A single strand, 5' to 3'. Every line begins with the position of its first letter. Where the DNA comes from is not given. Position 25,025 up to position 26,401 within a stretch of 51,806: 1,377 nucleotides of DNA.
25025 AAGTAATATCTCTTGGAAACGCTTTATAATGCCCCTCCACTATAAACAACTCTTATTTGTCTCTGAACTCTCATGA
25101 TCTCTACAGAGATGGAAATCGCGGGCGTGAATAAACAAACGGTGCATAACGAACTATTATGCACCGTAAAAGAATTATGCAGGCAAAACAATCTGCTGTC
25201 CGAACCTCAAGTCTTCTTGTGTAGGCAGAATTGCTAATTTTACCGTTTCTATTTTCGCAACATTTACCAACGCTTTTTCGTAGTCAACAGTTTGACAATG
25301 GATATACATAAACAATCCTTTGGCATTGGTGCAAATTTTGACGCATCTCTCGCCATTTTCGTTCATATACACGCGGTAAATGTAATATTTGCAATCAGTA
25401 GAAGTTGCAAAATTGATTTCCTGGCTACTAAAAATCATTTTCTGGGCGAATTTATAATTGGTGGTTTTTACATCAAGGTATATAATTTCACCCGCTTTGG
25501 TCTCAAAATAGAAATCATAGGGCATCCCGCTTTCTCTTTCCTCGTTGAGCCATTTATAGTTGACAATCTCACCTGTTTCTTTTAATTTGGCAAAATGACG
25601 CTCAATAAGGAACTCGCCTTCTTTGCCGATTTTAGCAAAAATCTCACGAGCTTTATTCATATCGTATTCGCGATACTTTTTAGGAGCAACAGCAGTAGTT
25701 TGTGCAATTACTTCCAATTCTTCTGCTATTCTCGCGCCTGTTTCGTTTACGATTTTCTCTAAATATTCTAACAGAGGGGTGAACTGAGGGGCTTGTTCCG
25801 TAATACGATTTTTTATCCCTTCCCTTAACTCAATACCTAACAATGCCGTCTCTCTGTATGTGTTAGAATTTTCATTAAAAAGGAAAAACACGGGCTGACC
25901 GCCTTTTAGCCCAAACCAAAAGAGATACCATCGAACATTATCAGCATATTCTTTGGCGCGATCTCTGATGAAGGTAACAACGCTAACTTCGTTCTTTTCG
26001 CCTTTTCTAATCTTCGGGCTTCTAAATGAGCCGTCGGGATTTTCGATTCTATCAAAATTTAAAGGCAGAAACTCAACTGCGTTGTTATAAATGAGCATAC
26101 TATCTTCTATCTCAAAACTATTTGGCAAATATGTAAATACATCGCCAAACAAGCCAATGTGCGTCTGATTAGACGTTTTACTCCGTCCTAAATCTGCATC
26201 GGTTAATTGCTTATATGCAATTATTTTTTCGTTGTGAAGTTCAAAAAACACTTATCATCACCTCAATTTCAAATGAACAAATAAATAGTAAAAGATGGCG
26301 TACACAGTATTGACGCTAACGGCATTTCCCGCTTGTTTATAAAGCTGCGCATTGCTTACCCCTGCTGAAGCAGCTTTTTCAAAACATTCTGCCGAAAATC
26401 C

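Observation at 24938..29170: AT-rich island encoding a four-gene restriction-modification operon with two C5-methyltransferases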

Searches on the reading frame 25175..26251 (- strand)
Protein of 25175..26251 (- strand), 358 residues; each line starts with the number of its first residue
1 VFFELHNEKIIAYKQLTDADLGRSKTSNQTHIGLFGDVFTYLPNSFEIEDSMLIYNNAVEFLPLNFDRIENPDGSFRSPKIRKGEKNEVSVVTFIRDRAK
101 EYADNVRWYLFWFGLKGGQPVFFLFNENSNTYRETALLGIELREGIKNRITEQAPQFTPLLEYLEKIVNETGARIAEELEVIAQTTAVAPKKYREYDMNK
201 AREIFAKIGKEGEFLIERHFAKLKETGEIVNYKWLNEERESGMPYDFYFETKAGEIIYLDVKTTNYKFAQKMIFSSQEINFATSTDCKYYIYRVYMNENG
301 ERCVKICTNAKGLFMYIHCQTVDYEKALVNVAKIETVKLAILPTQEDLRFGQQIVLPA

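Call 3: search_protein_families(library=pfam, proteins=[window:25175-26251:-], max_evalue=0.01)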
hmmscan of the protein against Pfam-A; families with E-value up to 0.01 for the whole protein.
window:25175-26251:- (358 aa): 1 family
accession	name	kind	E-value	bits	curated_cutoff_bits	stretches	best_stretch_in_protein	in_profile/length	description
PF13020.12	NOV_C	-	3.4e-12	46.7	22.1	1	218-301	8-86/91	Protein NO VEIN, C-terminal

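Call 4: search_protein_families(library=ncbifam, proteins=[window:25175-26251:-], max_evalue=0.01)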
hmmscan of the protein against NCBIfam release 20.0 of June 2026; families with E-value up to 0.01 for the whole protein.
window:25175-26251:- (358 aa): 0 families

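Call 5: search_protein_families(library=padloc, proteins=[window:25175-26251:-], max_evalue=0.01)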
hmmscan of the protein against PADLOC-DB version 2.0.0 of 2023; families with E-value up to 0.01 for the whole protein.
window:25175-26251:- (358 aa): 5 families
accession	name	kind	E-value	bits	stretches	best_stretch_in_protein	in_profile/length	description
PDLC03972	TmtA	-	1.1e-16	58.2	1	145-314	1129-1288/1302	-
PDLC05008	PDC-S36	-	1.1e-09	36.4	1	184-302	134-256/280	-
PDLC03964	TmtA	-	1.8e-08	30.9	1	202-314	1403-1517/1538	-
PDLC03970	TmtA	-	1.5e-05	21.1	1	168-298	1391-1519/1552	-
PDLC03965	TmtA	-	0.00026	17.1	1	207-301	1240-1326/1370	-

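Call 9: search_solved_structures(query=window:25175-26251:-, max_evalue=1, show_alignments=2)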
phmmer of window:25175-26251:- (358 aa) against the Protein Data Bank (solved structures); distinct sequences matched with E-value up to 1: 1.
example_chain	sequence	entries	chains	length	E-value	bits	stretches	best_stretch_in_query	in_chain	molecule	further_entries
7ujb_A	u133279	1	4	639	0.041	16.1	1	138-223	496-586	DEAD/DEAH box RNA helicase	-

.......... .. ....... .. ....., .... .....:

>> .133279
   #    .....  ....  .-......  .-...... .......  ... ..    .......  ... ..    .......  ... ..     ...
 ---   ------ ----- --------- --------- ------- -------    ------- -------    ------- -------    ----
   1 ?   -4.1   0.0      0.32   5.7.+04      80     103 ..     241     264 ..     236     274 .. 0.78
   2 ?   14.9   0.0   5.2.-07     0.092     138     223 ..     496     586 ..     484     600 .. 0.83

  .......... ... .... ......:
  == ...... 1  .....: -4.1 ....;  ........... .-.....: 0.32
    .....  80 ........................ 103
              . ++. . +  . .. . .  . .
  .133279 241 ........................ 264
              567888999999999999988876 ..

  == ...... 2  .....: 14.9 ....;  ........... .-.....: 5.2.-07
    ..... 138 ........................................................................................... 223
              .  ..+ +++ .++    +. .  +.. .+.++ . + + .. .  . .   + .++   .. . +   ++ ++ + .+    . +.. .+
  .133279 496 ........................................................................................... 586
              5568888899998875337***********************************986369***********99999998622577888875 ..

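Call 12: find_homologous_proteins(query=window:25175-26251:-, max_evalue=0.001)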
Query window:25175-26251:- (358 aa): 448 proteins with E <= 0.001 among 2696 candidates; the best 120 are listed.
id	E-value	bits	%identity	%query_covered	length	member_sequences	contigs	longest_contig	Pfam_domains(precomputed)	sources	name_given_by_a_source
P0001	1.8e-238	808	100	100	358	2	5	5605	PF13020.13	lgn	-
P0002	4.4e-229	777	96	100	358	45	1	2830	PF13020.13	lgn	-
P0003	1.6e-219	746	91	100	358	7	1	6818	PF13020.13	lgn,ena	-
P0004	3.5e-219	745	91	100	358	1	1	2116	PF13020.13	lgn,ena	-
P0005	7.1e-213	724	88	99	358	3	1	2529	PF13020.13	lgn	-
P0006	1.0e-210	717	86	100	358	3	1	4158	PF13020.13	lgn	-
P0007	1.9e-208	709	88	100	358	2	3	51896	PF13020.13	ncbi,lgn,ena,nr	ncbi:MAG: DUF3883 domain-containing protein [Clostridia bacterium]|nr:DUF3883 domain-containing prot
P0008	3.5e-204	695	87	100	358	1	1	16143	PF13020.13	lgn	-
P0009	3.9e-203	692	100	86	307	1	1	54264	PF13020.13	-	-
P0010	2.7e-199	679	83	99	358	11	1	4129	PF13020.13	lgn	-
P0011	5.5e-196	668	81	100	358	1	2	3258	PF13020.13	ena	-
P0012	1.2e-193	661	79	100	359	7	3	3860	PF13020.13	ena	-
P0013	7.6e-193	658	80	100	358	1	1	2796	PF13020.13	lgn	-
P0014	2.7e-192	656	79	99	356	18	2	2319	PF13020.13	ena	-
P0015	2.2e-189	647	93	86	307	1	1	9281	PF13020.13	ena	-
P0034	4.0e-143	495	62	100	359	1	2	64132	PF13020.13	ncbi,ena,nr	ncbi:MAG: DUF3883 domain-containing protein [Clostridia bacterium]|nr:DUF3883 domain-containing prot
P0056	1.9e-122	427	54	99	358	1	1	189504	PF13020.13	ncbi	-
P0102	2.9e-107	377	51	99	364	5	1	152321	PF13020.13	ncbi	-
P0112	4.4e-104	366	48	99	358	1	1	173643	PF13020.13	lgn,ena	-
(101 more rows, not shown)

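Call 15: find_encoding_contigs(protein=P0034, flank=8000, max_places=2)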
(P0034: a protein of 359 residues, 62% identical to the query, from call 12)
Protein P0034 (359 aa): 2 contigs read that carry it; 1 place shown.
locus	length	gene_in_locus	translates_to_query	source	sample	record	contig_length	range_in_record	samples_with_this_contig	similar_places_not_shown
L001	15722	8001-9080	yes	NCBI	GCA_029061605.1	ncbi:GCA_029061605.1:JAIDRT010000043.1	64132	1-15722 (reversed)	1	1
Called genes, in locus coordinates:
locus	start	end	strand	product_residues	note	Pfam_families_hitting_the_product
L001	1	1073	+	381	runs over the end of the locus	PF00004:AAA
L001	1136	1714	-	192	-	-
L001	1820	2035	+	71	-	PF13560:HTH_31, PF01381:HTH_3, PF12844:HTH_19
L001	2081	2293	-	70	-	PF13443:HTH_26 (weak), PF01381:HTH_3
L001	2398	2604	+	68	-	PF13560:HTH_31, PF12844:HTH_19, PF01381:HTH_3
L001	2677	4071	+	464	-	PF07690:MFS_1, PF13347:MFS_2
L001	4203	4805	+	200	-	-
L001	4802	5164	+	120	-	-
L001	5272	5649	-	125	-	-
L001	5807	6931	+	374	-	PF00145:DNA_methylase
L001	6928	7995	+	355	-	PF00145:DNA_methylase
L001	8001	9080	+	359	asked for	PF13020:NOV_C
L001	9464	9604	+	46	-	-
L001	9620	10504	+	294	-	PF23343:REP_ORF2-G2P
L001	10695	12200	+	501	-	PF00239:Resolvase, PF07508:Recombinase, PF13408:Zn_ribbon_recom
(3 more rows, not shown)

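Call 16: find_encoding_contigs(protein=P0056, flank=8000, max_places=2)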
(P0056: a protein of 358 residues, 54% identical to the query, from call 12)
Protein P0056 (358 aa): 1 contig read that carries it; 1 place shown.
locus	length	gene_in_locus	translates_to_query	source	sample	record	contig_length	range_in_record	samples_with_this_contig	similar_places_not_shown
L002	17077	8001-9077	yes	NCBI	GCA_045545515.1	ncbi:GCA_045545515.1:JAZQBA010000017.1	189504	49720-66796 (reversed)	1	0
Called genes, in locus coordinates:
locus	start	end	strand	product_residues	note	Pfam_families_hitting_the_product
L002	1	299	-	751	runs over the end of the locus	PF00933:Glyco_hydro_3, PF01915:Glyco_hydro_3_C, PF14310:Fn3-like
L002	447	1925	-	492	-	PF02446:Glyco_hydro_77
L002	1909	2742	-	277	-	PF00528:BPD_transp_1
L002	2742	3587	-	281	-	PF00528:BPD_transp_1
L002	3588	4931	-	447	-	PF01547:SBP_bac_1, PF13416:SBP_bac_8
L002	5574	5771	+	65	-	PF13443:HTH_26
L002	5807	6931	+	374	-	PF00145:DNA_methylase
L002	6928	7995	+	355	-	PF00145:DNA_methylase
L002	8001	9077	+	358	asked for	PF13020:NOV_C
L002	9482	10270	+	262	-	PF06271:RDD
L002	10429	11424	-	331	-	-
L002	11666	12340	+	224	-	-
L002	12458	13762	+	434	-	PF02040:ArsB (weak), PF03600:CitMHS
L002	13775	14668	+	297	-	PF04616:Glyco_hydro_43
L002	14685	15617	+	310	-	PF00126:HTH_1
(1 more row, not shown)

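Call 17: find_encoding_contigs(protein=P0112, flank=8000, max_places=2)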
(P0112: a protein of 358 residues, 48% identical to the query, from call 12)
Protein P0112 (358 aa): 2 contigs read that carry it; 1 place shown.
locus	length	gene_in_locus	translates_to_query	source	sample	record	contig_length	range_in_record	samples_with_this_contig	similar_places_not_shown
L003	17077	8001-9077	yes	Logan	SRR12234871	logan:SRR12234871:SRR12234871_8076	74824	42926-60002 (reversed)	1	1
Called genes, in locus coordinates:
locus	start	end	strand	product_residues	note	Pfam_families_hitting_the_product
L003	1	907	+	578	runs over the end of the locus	PF00664:ABC_membrane, PF02463:SMC_N, PF00005:ABC_tran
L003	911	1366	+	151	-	-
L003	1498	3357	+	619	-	-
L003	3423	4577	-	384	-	PF07690:MFS_1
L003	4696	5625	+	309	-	PF03167:UDG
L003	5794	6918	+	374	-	PF00145:DNA_methylase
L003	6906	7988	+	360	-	PF00145:DNA_methylase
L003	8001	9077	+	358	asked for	PF13020:NOV_C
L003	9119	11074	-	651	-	PF00270:DEAD (faint), PF04851:ResIII, PF17757:UvrB_inter, PF27431:UvrB_3rd, PF00271:Helicase_C, PF12344:UvrB, PF02151:UVR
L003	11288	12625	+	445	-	PF01408:GFO_IDH_MocA, PF19051:GFO_IDH_MocA_C2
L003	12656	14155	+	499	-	PF13646:HEAT_2 (weak)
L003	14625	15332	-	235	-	PF00899:ThiF, PF03435:Sacchrp_dh_NADP (weak)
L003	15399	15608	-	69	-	PF02597:ThiS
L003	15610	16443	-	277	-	PF27507:DjlA_TM, PF05099:TerB, PF00226:DnaJ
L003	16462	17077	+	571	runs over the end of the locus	-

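Call 18: find_encoding_contigs(protein=P0102, flank=8000, max_places=2)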
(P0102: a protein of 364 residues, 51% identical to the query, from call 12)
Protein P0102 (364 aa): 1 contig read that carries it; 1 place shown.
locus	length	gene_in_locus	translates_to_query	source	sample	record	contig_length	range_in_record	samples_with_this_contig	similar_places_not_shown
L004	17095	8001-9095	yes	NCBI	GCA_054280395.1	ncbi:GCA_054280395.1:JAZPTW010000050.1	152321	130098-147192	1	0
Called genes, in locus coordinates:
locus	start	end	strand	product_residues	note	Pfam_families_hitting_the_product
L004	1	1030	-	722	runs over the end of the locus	-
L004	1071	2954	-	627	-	PF03648:Glyco_hydro_67N, PF16126:DUF4838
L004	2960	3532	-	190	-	PF02632:BioY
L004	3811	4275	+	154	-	-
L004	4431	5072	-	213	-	PF19700:DUF6198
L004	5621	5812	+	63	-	-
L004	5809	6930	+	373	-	PF00145:DNA_methylase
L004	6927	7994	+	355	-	PF00145:DNA_methylase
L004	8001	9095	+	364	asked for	PF13020:NOV_C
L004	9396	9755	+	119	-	PF03965:Penicillinase_R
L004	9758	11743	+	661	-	PF05569:Peptidase_M56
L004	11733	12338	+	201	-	-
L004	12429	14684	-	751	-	PF17678:Glyco_hydro_92N, PF07971:Glyco_hydro_92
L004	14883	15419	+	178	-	PF12844:HTH_19, PF13443:HTH_26 (weak), PF13560:HTH_31, PF01381:HTH_3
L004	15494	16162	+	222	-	PF05067:Mn_catalase, PF00210:Ferritin (weak), PF02915:Rubrerythrin (faint)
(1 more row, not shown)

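Call 19: find_encoding_contigs(protein=P0007, flank=10000, max_places=3)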
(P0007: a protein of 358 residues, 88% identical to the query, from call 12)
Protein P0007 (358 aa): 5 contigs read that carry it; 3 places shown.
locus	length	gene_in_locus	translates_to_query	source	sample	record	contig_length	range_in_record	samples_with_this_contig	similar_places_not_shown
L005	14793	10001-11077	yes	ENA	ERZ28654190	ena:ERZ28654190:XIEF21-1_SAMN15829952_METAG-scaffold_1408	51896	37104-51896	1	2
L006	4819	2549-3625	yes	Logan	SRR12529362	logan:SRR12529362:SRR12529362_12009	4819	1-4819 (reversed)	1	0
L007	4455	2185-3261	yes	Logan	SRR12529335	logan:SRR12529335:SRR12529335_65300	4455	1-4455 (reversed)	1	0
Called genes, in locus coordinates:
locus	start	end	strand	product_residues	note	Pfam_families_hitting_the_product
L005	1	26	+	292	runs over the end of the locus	PF01261:AP_endonuc_2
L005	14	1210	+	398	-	PF01408:GFO_IDH_MocA, PF22725:GFO_IDH_MocA_C3, PF02894:GFO_IDH_MocA_C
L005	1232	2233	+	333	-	PF01408:GFO_IDH_MocA, PF22725:GFO_IDH_MocA_C3, PF02894:GFO_IDH_MocA_C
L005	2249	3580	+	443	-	PF02614:UxaC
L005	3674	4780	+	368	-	PF03786:UxuA, PF01261:AP_endonuc_2 (faint)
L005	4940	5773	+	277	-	PF00106:adh_short, PF13561:adh_short_C2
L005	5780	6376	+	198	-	PF01081:Aldolase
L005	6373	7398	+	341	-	PF00294:PfkB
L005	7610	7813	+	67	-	PF13560:HTH_31 (weak), PF12844:HTH_19 (weak), PF01381:HTH_3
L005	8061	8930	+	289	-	PF00145:DNA_methylase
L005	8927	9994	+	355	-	PF00145:DNA_methylase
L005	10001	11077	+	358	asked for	PF13020:NOV_C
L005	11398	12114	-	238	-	-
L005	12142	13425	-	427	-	PF04326:SLFN_AlbA_2, PF13749:HATPase_c_4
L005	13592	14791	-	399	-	?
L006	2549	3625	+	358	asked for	PF13020:NOV_C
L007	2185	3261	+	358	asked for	PF13020:NOV_C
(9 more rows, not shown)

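Call 25: predict_structure(alignment_id=A1)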
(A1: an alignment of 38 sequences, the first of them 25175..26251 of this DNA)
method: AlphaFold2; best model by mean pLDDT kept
length: 358 residues; sequences in the alignment: 38
mean_pLDDT: 91.0   pTM: 0.75
mean pLDDT of the five models: 91.0, 90.1, 89.5, 87.9, 87.6
residues with pLDDT >= 90: 258; 70-90: 96; 50-70: 4; < 50: 0
segments of 3 or more residues with pLDDT < 50: none
pLDDT, mean of each block of 10 residues (from residue 1): 86 95 79 88 91 93 93 88 86 94 95 94 97 95 94 95 90 81 80 83 89 95 95 88 90 95 91 93 94 93 96 96 92 89 95 91
secondary structure, 60 per line:
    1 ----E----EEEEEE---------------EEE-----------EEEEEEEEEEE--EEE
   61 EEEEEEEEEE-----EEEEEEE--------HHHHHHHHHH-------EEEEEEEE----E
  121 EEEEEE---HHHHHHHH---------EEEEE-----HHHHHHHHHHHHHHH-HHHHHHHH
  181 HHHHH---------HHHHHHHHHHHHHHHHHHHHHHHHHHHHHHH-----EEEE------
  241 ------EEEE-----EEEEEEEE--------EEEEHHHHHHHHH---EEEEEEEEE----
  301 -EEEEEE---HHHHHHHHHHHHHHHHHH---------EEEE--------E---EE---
elements in order: E10-15 E31-33 E45-55 E58-70 E76-82 H91-100 E108-115 E120-126 H130-137 E147-151 H157-171 H173-185 H195-225 E231-234 E247-250 E256-263 E272-275 H276-284 E288-296 E302-307 H311-328 E338-341

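Call 27: fold_search(model_id=the predicted structure, library=pdb)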
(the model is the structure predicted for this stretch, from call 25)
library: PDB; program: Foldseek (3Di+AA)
matches with E <= 10: 584; with E <= 0.001: 0
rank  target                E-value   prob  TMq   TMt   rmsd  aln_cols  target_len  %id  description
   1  9qcc_M                2.1e-03  1.00  0.20  0.18   8.1       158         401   11  Activated XauSPARDA filament assembly with bound dsDNA substrate (released 2025-12-17)
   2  9vx6_T                2.2e-03  1.00  0.22  0.20   8.8       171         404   10  Helical structure of gRNA-tDNA SPARDA complex (released 2026-01-14)
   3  3zi5_A                4.6e-03  0.99  0.26  0.46   6.2       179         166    8  Crystal STRUCTURE OF RESTRICTION ENDONUCLEASE BFII C-TERMINAL RECOGNITION DOMAIN IN COMPLEX WITH COGNATE DNA (released 2014-01-15)
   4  6c5d_B                4.9e-03  1.00  0.27  0.61   5.1       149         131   12  N-terminal domain of Helicobacter pylori LlaJI.R1 (released 2018-06-27)
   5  9qcc_Y                4.9e-03  1.00  0.20  0.19   7.8       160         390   12  Activated XauSPARDA filament assembly with bound dsDNA substrate (released 2025-12-17)
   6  2c1l_A                6.1e-03  0.99  0.26  0.26   6.4       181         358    8  Structure of the BfiI restriction endonuclease (released 2005-10-07)
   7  9jt2_B                6.9e-03  0.99  0.21  0.19   7.2       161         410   14  substrate-bound NbaSPARDA complexes (released 2025-04-02)
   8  9vx6_X                1.1e-02  0.98  0.20  0.19   7.6       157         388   14  Helical structure of gRNA-tDNA SPARDA complex (released 2026-01-14)
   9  9vx6_P                1.1e-02  0.97  0.20  0.19   8.1       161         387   14  Helical structure of gRNA-tDNA SPARDA complex (released 2026-01-14)
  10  9qbp_C                1.3e-02  0.93  0.20  0.18   6.9       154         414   10  Crystal structure of Enhydrobacter aerosaccus apo SPARDA complex (released 2025-12-17)
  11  9qcc_A                1.4e-02  0.99  0.22  0.19   7.6       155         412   13  Activated XauSPARDA filament assembly with bound dsDNA substrate (released 2025-12-17)
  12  9jt2_F                1.4e-02  0.99  0.22  0.19   6.9       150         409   12  substrate-bound NbaSPARDA complexes (released 2025-04-02)
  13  9jsz_J                1.5e-02  0.97  0.20  0.19   7.3       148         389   11  active NbaSPARDA complexes (released 2025-04-02)
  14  5x89                  5.4e-02  0.77  0.18  0.19  12.1       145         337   12  The X-ray crystal structure of subunit fusion RNA splicing endonuclease from Methanopyrus kandleri (released 2018-01-24)
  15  5o63_B                6.4e-02  0.77  0.23  0.42   6.2       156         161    9  Crystal structure of UbaLAI restriction endonuclease B3 domain domain (mutant L24M L53M L95M) with cognate DNA (released 2017-08-02)
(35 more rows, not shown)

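Call 28: search_solved_structures(query=A1, max_evalue=10, show_alignments=3)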
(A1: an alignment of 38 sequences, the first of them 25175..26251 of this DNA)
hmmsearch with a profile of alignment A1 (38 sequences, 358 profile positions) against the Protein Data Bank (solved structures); distinct sequences matched with E-value up to 10: 2.
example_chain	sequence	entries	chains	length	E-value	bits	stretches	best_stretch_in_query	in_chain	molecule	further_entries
5xbp_C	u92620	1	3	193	0.016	17.4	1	46-145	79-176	3NT oxygenase beta subunit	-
2bmo_B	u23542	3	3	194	0.12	14.5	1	46-145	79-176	OXYGENASE-BETA NBDO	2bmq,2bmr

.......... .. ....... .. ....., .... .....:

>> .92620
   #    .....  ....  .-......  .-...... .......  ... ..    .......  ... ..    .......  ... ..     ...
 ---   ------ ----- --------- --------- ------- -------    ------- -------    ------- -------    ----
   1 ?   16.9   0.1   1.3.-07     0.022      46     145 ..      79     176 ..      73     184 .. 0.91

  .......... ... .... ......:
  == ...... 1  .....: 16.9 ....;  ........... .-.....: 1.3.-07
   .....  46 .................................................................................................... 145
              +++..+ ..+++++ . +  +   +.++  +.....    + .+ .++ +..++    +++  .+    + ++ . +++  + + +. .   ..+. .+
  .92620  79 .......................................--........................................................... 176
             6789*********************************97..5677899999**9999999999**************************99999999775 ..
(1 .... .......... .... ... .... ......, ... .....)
